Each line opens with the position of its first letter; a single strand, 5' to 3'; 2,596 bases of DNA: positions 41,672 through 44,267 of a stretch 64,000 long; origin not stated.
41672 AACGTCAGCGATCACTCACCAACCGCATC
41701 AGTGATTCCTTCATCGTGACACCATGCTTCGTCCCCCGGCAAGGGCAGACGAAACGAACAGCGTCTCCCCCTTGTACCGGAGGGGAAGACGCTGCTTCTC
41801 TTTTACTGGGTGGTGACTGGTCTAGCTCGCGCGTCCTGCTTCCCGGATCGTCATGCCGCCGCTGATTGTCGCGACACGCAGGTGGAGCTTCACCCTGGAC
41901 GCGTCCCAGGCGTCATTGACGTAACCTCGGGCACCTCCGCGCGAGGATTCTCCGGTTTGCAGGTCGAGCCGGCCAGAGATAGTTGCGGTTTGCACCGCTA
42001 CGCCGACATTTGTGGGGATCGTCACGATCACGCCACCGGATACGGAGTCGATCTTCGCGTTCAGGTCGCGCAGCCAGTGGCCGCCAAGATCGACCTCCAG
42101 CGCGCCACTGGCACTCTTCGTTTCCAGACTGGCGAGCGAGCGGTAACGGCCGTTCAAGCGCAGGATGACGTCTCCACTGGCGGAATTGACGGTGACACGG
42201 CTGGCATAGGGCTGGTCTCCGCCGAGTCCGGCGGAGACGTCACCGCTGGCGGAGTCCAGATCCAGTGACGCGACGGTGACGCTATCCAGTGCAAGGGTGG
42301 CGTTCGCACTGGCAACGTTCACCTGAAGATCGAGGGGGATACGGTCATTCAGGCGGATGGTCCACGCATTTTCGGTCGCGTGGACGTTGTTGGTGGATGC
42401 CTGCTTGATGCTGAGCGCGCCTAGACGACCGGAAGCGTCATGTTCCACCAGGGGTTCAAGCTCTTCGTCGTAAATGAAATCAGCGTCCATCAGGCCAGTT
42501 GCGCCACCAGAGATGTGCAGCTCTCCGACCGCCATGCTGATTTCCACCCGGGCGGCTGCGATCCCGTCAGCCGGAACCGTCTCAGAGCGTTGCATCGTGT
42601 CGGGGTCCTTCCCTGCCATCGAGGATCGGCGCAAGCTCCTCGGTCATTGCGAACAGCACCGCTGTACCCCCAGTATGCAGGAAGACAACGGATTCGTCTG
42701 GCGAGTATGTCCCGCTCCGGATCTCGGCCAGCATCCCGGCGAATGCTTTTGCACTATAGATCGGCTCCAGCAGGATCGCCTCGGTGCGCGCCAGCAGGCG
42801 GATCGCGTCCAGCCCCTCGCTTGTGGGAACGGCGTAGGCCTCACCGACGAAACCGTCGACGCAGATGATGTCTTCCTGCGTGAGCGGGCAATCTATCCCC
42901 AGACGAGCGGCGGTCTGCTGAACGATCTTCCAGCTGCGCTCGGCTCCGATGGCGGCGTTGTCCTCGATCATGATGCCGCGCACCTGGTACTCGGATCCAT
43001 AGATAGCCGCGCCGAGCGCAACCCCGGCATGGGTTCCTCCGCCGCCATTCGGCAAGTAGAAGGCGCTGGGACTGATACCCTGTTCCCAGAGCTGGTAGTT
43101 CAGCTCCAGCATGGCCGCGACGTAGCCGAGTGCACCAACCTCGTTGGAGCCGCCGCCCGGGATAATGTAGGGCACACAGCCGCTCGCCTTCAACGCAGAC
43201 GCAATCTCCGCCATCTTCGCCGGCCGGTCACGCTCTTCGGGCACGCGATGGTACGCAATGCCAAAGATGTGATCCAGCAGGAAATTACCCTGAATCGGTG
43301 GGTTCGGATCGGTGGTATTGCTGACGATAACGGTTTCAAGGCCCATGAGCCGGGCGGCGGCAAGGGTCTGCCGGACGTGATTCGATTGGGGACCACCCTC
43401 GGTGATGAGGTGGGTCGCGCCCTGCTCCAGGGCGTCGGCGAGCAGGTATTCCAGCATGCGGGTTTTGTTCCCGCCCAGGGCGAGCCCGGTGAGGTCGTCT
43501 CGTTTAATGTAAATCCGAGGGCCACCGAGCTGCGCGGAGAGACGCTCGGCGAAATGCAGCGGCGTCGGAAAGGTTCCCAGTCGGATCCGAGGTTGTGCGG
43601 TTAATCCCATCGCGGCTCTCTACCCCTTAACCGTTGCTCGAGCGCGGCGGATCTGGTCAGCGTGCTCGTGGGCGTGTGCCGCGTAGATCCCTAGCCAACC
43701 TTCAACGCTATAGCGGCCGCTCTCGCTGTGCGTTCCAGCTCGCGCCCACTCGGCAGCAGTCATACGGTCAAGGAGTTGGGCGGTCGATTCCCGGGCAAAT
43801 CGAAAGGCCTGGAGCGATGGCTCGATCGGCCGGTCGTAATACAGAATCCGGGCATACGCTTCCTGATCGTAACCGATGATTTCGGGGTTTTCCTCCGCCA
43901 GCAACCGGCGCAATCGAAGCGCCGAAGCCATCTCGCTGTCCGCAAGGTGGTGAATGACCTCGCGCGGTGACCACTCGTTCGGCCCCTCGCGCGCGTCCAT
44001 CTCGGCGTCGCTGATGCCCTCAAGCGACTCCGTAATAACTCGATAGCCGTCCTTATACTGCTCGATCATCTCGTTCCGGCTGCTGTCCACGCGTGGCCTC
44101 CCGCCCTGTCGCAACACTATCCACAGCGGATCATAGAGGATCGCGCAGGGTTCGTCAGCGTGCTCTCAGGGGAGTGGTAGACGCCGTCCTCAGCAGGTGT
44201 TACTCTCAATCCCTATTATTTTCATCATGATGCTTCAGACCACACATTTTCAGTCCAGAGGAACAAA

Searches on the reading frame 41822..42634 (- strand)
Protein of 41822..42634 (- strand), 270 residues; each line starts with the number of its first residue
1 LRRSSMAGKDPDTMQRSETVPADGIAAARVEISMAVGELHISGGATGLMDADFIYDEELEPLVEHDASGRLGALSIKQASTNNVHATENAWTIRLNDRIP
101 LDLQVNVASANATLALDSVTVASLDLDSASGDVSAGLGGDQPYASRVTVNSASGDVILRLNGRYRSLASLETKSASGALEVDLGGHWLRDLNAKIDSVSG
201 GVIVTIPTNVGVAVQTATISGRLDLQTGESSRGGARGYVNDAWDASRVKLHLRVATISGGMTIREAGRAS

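Call 13: search_protein_families(library=pfam, proteins=[window:41822-42634:-])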
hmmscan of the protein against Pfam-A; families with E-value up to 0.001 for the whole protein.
window:41822-42634:- (270 aa): 3 families
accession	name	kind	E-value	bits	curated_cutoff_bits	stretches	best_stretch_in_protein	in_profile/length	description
PF17115.11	Toast_rack_N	-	5.3e-15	55.9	22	1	23-107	1-90/92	N-terminal domain of toast_rack, DUF2154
PF13349.12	DUF4097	-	3.6e-07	30.2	22.9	1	104-263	100-246/247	Toastrack DUF4097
PF09922.15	LiaF-like_C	-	8.6e-05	22.8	29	1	167-261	14-112/114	Cell wall-active antibiotics response LiaF, C-terminal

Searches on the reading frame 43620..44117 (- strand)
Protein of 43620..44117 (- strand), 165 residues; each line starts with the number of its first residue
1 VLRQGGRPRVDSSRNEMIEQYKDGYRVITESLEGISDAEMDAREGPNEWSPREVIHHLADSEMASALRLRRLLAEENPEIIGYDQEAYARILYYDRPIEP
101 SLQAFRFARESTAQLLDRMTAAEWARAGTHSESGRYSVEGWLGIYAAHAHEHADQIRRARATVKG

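Call 13: search_protein_families(library=pfam, proteins=[window:43620-44117:-])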
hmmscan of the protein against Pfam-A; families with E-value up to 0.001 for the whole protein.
window:43620-44117:- (165 aa): 2 families
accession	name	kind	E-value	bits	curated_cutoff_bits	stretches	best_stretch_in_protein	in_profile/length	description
PF12867.12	DinB_2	-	1.3e-19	71.3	24.8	1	21-156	2-128/128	DinB superfamily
PF04978.18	MST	-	0.00048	21.1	27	1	26-165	11-149/149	Mycothiol-S-transferase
